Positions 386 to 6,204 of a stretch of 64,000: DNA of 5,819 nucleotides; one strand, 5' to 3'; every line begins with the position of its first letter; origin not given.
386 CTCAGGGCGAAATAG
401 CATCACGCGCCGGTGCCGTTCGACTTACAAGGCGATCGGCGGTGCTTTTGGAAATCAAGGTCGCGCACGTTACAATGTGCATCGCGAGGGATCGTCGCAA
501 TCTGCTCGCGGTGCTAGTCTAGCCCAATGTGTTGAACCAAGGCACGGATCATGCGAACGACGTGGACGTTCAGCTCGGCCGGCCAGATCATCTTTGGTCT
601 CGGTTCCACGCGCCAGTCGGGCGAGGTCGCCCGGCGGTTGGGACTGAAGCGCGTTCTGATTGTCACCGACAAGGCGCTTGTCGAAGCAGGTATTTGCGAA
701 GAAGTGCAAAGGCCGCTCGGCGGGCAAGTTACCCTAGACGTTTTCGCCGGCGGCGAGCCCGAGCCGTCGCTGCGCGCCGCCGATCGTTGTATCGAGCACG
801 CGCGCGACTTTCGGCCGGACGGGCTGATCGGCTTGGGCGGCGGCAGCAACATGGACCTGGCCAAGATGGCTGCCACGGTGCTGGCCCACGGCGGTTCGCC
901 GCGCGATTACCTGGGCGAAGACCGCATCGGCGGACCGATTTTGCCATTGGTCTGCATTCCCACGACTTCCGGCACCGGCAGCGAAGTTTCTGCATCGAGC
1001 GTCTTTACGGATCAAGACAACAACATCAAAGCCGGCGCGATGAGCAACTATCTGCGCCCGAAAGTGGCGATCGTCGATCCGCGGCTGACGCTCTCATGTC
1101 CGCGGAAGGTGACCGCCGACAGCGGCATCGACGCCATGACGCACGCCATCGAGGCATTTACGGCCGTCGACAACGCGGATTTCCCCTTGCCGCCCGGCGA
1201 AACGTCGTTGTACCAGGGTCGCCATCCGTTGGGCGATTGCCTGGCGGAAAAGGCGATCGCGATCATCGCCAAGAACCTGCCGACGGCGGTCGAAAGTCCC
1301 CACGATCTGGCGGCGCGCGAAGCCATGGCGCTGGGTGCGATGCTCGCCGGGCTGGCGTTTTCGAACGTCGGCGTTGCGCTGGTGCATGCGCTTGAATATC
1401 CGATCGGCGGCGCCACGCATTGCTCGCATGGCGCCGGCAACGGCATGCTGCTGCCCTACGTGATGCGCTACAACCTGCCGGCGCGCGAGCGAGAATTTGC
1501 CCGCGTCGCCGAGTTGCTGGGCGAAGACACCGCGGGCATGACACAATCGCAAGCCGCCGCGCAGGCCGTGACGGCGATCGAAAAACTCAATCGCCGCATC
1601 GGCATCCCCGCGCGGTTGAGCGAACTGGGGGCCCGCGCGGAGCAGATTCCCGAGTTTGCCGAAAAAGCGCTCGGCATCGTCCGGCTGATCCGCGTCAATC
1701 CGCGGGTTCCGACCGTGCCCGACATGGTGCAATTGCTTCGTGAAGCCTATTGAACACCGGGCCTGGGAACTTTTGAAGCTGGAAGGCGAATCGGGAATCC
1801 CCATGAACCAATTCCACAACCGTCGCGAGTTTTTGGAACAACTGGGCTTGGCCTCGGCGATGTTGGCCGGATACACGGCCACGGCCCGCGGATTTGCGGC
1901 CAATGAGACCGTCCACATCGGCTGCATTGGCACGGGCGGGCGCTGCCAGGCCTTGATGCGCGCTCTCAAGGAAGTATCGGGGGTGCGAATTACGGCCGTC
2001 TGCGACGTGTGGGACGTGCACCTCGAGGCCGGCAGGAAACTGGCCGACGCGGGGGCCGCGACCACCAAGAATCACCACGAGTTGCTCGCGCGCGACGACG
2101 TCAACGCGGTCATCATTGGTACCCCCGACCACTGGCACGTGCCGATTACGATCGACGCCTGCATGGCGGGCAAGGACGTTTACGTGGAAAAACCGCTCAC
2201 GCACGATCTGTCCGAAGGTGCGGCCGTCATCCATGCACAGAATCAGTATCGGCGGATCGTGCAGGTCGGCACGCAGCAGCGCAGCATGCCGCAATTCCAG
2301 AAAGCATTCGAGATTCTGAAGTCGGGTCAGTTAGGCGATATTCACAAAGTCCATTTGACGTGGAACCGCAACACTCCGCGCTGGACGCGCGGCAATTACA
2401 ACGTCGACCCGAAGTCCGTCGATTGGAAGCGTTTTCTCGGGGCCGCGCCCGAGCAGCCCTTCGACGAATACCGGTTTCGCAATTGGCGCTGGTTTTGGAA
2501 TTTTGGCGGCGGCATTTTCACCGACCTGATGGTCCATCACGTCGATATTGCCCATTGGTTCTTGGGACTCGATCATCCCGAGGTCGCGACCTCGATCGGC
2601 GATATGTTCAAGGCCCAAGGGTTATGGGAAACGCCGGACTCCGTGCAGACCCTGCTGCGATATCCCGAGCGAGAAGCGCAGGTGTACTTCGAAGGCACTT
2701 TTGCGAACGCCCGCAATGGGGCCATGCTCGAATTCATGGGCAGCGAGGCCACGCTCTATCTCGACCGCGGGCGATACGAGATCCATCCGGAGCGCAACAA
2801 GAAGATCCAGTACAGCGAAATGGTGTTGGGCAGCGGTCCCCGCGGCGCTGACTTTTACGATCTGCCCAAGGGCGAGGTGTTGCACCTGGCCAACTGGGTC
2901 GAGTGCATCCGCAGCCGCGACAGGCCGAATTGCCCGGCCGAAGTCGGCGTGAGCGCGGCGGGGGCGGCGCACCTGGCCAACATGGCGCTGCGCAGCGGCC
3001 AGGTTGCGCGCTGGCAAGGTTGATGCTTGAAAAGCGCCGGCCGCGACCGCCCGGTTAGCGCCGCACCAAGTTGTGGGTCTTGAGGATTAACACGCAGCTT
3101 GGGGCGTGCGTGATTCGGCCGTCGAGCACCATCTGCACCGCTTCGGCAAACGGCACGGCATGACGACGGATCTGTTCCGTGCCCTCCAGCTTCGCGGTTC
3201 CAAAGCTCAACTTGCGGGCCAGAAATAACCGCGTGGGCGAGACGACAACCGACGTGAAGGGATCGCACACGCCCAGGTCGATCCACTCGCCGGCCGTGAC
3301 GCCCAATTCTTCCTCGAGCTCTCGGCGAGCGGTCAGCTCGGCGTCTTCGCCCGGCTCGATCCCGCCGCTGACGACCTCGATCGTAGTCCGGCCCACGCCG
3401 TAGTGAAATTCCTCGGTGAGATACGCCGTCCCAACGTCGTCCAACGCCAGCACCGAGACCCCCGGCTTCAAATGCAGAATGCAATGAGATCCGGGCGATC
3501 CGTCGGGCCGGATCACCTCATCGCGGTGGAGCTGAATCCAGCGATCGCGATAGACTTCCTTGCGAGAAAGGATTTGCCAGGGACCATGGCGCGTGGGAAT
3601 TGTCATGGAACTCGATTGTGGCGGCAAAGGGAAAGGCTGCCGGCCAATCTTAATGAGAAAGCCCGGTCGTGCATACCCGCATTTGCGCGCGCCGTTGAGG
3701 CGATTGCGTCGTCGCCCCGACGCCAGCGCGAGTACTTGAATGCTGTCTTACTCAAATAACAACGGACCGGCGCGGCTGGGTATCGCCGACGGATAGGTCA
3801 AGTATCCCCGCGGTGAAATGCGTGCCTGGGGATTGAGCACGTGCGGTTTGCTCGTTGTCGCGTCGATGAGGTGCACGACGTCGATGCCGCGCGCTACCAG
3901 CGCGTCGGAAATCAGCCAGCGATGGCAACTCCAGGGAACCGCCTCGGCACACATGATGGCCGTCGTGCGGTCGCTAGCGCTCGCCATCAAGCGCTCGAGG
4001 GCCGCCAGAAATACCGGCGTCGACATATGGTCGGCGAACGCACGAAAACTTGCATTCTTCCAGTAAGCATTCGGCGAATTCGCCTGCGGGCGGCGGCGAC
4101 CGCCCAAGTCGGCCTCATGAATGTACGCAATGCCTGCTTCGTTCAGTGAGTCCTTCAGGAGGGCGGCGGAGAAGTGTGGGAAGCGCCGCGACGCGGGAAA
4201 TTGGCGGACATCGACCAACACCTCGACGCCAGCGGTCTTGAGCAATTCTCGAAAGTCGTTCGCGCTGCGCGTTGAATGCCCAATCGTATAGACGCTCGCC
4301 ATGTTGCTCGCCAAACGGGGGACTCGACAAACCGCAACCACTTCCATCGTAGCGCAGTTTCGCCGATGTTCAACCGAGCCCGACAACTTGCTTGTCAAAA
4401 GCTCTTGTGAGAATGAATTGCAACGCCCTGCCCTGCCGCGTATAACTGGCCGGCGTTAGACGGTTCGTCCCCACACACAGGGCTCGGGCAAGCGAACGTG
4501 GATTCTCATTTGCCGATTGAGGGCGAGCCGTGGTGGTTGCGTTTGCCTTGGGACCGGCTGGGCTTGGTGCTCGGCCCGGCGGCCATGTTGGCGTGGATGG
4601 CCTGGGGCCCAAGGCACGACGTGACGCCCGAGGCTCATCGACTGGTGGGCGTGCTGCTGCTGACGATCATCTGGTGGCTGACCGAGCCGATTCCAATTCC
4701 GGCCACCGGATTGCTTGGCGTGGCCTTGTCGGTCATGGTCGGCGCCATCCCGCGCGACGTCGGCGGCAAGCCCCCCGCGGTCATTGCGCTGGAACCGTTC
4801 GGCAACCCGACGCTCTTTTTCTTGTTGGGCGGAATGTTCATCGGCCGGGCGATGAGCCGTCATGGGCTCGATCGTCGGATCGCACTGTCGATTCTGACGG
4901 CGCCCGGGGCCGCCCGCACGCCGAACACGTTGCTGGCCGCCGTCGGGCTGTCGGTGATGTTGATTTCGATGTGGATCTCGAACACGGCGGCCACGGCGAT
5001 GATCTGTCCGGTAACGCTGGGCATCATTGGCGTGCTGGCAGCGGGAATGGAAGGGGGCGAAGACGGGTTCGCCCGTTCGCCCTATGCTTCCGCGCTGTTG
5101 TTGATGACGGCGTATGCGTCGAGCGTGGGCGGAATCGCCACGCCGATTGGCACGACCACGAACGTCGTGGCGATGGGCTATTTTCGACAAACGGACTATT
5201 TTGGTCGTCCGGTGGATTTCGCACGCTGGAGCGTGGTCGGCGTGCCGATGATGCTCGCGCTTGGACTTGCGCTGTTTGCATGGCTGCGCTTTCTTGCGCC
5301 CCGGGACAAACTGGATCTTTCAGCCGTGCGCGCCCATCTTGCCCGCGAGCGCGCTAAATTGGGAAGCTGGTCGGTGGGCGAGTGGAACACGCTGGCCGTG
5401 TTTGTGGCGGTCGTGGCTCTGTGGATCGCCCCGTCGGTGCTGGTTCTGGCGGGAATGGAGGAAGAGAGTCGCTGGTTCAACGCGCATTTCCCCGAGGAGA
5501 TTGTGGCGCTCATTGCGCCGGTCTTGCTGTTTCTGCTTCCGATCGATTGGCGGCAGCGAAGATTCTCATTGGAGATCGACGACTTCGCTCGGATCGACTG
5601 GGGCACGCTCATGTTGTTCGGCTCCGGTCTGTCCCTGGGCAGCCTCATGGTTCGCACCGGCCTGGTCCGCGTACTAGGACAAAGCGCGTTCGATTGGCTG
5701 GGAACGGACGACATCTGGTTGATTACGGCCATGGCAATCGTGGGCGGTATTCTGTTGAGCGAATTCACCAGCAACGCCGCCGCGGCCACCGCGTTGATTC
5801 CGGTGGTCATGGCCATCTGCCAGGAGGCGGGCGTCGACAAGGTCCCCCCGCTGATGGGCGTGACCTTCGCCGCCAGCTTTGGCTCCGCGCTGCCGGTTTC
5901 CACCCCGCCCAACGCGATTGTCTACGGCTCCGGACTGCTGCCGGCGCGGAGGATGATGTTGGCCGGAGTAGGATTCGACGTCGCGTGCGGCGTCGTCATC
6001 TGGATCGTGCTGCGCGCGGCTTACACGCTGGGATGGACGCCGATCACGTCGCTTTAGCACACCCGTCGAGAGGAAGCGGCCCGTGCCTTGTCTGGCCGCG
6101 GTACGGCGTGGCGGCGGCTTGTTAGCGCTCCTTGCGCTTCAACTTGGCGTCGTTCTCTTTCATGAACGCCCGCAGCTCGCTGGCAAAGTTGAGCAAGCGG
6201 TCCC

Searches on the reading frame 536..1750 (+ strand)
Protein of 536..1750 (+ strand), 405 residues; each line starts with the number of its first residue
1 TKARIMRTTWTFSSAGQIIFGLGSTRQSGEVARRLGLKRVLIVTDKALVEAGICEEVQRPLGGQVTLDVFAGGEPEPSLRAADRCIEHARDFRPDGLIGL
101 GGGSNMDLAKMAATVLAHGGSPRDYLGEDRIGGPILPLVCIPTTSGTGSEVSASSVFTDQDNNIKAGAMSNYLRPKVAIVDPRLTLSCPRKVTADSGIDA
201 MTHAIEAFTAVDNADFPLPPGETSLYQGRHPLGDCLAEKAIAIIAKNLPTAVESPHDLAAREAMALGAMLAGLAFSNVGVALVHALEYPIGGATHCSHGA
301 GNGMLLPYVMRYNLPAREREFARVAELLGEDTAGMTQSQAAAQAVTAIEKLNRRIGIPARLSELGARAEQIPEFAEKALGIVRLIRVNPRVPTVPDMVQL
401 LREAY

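Call 80: search_protein_families(library=pfam, proteins=[window:536-1750:+], max_evalue=0.00001)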
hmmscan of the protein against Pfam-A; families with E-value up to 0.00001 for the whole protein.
window:536-1750:+ (405 aa): 3 families
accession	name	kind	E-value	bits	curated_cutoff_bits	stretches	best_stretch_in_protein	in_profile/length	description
PF25137.1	ADH_Fe_C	-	1.5e-53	181.9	27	1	230-405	22-194/194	Fe-containing alcohol dehydrogenase family, C-terminal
PF00465.25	Fe-ADH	-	2.2e-46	158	31.3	1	17-182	3-168/168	Iron-containing alcohol dehydrogenase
PF13685.12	Fe-ADH_2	-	4.5e-08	33.7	28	1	21-114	3-95/149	Iron-containing alcohol dehydrogenase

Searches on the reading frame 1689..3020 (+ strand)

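Call 80: search_protein_families(library=pfam, proteins=[window:1689-3020:+], max_evalue=0.00001)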
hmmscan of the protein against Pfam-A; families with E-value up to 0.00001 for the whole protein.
window:1689-3020:+ (444 aa): 4 families
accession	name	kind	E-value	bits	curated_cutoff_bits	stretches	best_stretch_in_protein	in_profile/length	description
PF22725.1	GFO_IDH_MocA_C3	-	4.5e-17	62.7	27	1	262-356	31-123/124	GFO/IDH/MocA C-terminal domain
PF01408.29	GFO_IDH_MocA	-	2.9e-16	60.7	24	1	76-194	2-119/120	Oxidoreductase family, NAD-binding Rossmann fold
PF02894.22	GFO_IDH_MocA_C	-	4.5e-13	49.9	22.9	1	210-429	4-205/218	Oxidoreductase family, C-terminal alpha/beta domain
PF19051.5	GFO_IDH_MocA_C2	-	7e-07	29.4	23.3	1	238-297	46-106/254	Oxidoreductase family, C-terminal alpha/beta domain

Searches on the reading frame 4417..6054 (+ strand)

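Call 80: search_protein_families(library=pfam, proteins=[window:4417-6054:+], max_evalue=0.00001)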
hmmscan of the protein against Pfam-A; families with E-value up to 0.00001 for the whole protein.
window:4417-6054:+ (546 aa): 2 families
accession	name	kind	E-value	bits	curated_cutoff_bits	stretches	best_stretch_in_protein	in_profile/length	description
PF00939.25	Na_sulph_symp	-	2.6e-51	175.5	27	1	68-536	25-465/472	Sodium:sulfate symporter transmembrane region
PF03600.22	CitMHS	-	1.7e-49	169.2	31.9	2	84-341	1-218/336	Citrate transporter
